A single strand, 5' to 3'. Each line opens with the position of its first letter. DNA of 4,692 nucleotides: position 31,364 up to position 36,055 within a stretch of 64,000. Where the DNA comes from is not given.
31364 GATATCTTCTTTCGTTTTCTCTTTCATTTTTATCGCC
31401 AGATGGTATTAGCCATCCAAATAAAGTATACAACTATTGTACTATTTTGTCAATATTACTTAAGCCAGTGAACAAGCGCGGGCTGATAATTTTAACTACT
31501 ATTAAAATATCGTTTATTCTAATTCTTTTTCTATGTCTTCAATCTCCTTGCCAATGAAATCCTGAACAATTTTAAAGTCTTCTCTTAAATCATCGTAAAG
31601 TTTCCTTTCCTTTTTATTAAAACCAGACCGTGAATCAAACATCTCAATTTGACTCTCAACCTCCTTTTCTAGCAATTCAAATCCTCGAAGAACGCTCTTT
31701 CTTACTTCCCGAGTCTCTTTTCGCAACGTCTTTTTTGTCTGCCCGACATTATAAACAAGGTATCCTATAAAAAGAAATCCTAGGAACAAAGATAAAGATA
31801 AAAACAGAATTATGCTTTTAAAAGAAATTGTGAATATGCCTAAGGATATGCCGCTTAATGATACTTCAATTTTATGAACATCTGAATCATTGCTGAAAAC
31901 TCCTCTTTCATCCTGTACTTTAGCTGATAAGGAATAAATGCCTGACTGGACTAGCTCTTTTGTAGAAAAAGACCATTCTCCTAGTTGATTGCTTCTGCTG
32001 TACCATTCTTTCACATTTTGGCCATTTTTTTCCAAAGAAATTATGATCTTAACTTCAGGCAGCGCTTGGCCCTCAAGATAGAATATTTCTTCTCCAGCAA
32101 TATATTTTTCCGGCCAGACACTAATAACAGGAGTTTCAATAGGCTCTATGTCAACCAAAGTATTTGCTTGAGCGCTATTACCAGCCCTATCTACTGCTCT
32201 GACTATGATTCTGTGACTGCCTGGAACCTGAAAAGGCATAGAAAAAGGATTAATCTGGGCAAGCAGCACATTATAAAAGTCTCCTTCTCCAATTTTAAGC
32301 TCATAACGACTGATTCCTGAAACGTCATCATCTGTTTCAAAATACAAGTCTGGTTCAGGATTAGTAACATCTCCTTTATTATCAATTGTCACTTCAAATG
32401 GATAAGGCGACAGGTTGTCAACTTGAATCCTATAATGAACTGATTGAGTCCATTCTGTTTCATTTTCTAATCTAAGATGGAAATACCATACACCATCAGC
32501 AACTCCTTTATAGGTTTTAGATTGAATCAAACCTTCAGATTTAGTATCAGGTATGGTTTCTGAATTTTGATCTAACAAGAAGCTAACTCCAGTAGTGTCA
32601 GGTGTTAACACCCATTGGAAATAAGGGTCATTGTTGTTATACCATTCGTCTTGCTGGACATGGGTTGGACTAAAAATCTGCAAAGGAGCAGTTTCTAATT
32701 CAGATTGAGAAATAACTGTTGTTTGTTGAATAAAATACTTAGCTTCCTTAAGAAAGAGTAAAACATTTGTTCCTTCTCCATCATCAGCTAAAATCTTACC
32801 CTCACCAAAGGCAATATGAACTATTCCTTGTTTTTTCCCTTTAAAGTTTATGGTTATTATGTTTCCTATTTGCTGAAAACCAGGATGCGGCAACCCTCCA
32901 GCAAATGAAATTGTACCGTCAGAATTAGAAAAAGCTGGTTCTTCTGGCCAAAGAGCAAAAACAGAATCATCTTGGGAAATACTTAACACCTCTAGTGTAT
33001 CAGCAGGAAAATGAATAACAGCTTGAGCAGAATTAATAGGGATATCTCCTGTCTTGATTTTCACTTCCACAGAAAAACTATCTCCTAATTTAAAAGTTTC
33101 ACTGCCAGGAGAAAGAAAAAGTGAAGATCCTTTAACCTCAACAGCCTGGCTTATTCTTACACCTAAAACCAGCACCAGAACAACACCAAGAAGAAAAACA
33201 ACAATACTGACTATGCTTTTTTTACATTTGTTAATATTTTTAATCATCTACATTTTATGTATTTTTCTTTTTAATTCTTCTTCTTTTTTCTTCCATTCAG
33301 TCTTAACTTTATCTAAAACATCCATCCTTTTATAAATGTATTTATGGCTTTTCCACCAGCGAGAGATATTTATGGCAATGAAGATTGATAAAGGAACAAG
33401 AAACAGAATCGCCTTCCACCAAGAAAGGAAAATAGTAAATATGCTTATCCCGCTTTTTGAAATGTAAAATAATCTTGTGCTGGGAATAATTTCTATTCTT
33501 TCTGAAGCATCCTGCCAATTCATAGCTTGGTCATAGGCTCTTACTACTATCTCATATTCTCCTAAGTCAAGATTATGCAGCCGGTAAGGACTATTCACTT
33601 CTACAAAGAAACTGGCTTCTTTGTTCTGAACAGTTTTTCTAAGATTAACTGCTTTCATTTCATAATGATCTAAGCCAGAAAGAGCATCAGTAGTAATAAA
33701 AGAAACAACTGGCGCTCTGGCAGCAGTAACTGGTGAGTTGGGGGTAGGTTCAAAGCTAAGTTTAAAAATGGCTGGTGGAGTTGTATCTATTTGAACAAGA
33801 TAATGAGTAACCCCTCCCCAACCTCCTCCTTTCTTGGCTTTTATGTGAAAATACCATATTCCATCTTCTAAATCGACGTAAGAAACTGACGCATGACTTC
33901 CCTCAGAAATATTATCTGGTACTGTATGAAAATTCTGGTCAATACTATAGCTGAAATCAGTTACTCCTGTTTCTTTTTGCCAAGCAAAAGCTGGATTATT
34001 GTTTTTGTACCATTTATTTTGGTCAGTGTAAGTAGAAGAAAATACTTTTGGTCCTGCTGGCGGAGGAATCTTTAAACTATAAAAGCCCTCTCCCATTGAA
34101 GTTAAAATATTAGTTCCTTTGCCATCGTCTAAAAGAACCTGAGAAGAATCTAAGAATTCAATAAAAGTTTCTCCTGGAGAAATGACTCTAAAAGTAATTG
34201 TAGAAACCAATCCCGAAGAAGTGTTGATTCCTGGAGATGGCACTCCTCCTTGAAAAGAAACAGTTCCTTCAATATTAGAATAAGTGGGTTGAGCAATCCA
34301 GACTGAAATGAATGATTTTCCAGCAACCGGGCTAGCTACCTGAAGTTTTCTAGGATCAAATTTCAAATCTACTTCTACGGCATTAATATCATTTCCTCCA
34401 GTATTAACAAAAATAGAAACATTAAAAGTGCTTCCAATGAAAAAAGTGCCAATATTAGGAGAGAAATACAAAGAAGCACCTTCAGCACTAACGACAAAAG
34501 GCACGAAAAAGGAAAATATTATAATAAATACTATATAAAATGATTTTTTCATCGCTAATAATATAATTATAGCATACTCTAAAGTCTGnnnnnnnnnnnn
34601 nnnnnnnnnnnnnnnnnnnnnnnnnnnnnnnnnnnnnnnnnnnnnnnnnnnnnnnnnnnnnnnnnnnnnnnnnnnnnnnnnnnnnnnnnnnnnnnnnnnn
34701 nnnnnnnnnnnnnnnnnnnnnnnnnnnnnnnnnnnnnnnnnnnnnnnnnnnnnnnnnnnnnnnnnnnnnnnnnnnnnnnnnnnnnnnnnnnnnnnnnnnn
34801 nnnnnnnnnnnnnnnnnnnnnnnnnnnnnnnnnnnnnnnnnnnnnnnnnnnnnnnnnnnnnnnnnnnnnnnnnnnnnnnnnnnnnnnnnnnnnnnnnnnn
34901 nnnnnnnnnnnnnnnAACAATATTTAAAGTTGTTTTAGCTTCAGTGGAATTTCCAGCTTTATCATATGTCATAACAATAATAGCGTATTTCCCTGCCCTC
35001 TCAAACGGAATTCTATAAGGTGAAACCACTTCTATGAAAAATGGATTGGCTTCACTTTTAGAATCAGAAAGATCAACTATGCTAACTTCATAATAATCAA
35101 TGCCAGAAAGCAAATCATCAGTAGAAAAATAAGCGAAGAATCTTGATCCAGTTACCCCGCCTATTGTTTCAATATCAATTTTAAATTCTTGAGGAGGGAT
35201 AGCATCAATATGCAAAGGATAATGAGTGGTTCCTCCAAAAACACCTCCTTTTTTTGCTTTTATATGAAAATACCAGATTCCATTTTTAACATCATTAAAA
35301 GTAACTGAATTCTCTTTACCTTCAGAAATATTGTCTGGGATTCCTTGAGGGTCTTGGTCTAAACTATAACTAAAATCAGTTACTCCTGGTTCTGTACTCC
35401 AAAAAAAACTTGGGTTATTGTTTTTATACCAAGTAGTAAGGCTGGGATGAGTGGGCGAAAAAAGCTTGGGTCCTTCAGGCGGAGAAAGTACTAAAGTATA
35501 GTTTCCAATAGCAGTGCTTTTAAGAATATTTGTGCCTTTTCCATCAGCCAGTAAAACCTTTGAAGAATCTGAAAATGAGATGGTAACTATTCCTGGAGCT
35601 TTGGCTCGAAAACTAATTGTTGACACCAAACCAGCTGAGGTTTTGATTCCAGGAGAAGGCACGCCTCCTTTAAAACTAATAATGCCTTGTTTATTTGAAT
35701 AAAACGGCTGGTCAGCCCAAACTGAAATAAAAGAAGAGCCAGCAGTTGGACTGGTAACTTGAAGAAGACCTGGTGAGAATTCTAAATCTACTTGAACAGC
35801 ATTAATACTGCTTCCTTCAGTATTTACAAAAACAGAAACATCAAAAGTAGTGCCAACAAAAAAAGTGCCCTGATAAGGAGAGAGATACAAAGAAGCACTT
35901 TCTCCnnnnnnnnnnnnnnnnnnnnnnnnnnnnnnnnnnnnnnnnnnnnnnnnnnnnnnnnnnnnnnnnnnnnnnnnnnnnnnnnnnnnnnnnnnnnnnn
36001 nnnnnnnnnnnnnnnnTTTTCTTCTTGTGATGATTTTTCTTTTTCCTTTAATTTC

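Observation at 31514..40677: Six tandem membrane-anchored cohesin-like paralogs followed by a dockerin protein: a non-cellulosomal cohesin-dockerin surface system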

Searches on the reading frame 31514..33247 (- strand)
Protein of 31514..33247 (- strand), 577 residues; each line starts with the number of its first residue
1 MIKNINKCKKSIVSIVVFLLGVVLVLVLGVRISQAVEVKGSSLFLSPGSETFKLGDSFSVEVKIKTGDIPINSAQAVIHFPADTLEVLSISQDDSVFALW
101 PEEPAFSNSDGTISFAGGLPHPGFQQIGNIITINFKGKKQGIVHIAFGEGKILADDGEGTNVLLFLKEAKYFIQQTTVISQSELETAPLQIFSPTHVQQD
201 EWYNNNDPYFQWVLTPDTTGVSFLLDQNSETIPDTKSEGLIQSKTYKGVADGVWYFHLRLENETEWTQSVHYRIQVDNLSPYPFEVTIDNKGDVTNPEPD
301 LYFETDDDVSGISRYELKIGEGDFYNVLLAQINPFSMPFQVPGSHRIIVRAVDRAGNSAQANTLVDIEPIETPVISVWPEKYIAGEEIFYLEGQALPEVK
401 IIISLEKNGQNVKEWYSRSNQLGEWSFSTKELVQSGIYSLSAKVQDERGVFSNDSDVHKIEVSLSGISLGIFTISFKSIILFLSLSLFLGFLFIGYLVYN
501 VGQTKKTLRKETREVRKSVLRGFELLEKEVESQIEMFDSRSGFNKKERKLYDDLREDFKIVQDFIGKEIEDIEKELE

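Call 3: search_protein_families(library=pfam, proteins=[window:31514-33247:-], max_evalue=0.1)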
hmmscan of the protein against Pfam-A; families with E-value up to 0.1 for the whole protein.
window:31514-33247:- (577 aa): 3 families
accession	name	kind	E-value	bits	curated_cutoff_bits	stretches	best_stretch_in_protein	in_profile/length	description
PF19077.6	Big_13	-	8e-11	42.8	27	1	398-454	40-93/102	Bacterial Ig-like domain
PF00801.26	PKD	-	0.088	13.3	23.5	0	313-361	30-75/80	PKD domain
PF21309.3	C5_CUB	-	0.093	13.3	27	0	321-356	11-46/57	Complement component 5, CUB domain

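Call 4: search_protein_families(library=ncbifam, proteins=[window:31514-33247:-], max_evalue=0.1)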
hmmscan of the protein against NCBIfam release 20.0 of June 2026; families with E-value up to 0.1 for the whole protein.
window:31514-33247:- (577 aa): 3 families
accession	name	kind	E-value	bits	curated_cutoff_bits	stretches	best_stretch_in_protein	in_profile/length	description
NF047446.1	barrel_OmpL47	domain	1.8e-07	31.5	40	1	303-364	9-64/68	OmpL47-type beta-barrel domain-containing protein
NF047441.1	Lepto_OmpL47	equivalog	0.0047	16.6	250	1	301-382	77-152/336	multi-beta-barrel domain surface protein OmpL47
NF033510.3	Ca_tandemer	repeat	0.026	14.9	50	0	390-450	34-94/96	Ca2+-stabilized repeat-containing adhesin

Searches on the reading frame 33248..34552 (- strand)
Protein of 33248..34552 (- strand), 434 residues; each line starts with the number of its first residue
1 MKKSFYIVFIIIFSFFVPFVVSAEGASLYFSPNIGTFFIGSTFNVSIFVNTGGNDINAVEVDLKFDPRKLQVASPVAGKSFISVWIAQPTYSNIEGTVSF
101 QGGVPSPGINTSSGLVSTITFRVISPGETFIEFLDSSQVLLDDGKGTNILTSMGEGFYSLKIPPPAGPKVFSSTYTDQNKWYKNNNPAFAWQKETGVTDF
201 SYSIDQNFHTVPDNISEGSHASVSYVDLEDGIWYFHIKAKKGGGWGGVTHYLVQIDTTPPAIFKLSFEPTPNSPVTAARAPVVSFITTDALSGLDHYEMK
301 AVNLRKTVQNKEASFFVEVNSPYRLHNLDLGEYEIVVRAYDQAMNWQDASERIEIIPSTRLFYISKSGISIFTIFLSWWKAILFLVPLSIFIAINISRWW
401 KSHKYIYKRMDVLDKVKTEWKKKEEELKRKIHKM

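Call 3: search_protein_families(library=pfam, proteins=[window:33248-34552:-], max_evalue=0.1)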
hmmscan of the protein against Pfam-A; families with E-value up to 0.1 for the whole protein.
window:33248-34552:- (434 aa): 4 families
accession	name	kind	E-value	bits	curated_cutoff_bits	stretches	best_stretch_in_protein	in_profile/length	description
PF00963.24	Cohesin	-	2.8e-06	28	24.1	1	40-146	13-125/139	Cohesin domain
PF07495.19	Y_Y_Y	-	0.0021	18.3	26.6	0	327-356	34-63/65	Y_Y_Y domain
PF07254.17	Cpta_toxin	-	0.03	14.9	27.3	1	353-429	5-87/133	Membrane-bound toxin component of toxin-antitoxin system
PF19077.6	Big_13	-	0.084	13.8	27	0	327-350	71-94/102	Bacterial Ig-like domain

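Call 4: search_protein_families(library=ncbifam, proteins=[window:33248-34552:-], max_evalue=0.1)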
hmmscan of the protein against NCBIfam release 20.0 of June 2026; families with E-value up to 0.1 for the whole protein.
window:33248-34552:- (434 aa): 0 families

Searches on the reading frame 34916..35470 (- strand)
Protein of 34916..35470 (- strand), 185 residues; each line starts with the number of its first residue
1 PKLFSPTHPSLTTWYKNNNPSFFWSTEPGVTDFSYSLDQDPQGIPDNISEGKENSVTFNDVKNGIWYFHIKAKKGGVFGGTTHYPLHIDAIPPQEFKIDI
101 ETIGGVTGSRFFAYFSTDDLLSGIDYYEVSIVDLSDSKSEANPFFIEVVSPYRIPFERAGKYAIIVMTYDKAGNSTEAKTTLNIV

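Call 91: search_solved_structures(query=window:34916-35470:-, max_evalue=10)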
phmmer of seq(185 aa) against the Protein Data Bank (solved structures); distinct sequences matched with E-value up to 10: 0.

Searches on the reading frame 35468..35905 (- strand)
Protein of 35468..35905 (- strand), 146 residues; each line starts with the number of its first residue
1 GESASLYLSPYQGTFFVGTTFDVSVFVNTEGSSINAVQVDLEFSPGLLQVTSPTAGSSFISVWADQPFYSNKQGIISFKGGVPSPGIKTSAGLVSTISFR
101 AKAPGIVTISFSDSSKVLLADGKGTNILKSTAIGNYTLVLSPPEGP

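Call 31: search_solved_structures(query=A4, max_evalue=1, show_alignments=1)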
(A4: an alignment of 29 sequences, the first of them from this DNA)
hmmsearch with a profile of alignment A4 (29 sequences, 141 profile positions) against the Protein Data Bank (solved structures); distinct sequences matched with E-value up to 1: 16.
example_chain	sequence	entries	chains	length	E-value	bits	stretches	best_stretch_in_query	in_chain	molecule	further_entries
5g5d_A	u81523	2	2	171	0.00011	25.1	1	3-57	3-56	CELLULOSOME ANCHORING PROTEIN COHESIN REGION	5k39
7urp_A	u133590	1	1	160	0.0023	20.9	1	6-53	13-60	Ribonucleases G and E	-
4ums_A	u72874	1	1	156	0.0059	19.6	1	16-138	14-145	CELLULOSOMAL ANCHORING SCAFFOLDIN B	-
3l8q_A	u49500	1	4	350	0.02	17.9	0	89-119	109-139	Cellulosomal scaffoldin adaptor protein B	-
5m0y_A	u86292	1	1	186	0.069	16.1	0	80-113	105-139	Cellulosome anchoring protein cohesin region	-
5m2o_A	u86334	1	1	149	0.084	15.8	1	3-56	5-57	Putative cellulosomal scaffoldin protein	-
2bm3_A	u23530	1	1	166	0.089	15.7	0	80-113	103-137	SCAFFOLDING DOCKERIN BINDING PROTEIN A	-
5aoz_A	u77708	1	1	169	0.12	15.3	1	3-56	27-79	PUTATIVE CELLULOSOMAL SCAFFOLDIN PROTEIN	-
4u3s_A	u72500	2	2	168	0.14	15.2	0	7-56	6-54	Cellulosomal scaffoldin adaptor protein B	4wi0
3fnk_A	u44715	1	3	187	0.14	15.1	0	6-56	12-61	Cellulosomal scaffoldin adaptor protein B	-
2b59_A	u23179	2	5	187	0.14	15.1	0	80-113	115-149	COG1196: Chromosome segregation ATPases | Scaffolding dockerin binding protein A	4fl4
3kcp_B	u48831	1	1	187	0.14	15.1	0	80-113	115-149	Cellulosome anchoring protein, cohesin region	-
3ghp_A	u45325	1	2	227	0.25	14.3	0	6-56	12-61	Cellulosomal scaffoldin adaptor protein B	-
6kgc_A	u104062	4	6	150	0.29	14.1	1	5-60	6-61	Probably cellulosomal scaffolding protein, secreted cellulose-binding and cohesin domain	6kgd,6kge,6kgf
6kg8_A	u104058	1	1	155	0.3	14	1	5-60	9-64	Probably cellulosomal scaffolding protein, secreted cellulose-binding and cohesin domain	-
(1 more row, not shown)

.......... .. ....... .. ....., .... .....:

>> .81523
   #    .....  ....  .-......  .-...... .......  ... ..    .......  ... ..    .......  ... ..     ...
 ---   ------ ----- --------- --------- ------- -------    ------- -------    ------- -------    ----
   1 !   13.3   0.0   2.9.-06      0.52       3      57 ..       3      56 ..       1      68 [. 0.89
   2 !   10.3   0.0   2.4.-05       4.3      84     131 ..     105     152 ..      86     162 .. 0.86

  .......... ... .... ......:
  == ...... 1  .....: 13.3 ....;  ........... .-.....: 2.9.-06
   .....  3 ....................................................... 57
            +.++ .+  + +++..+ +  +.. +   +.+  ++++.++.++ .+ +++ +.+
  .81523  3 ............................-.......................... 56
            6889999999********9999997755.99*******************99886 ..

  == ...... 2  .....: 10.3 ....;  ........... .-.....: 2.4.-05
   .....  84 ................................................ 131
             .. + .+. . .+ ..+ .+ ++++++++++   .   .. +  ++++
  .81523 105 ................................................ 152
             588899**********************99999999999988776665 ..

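Call 32: search_protein_families(library=pfam, alignment_id=A4, max_evalue=0.01)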
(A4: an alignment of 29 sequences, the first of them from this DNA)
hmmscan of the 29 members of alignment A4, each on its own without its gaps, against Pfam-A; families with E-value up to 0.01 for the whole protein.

A. member 1, seq(146 aa): 1 family
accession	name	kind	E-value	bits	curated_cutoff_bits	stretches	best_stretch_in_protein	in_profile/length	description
PF00963.24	Cohesin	-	2.2e-08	34.8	24.1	1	17-128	12-128/139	Cohesin domain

B. families by the number of members that match (of 29 scanned): 1 family
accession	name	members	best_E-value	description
PF00963.24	Cohesin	22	2.2e-09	Cohesin domain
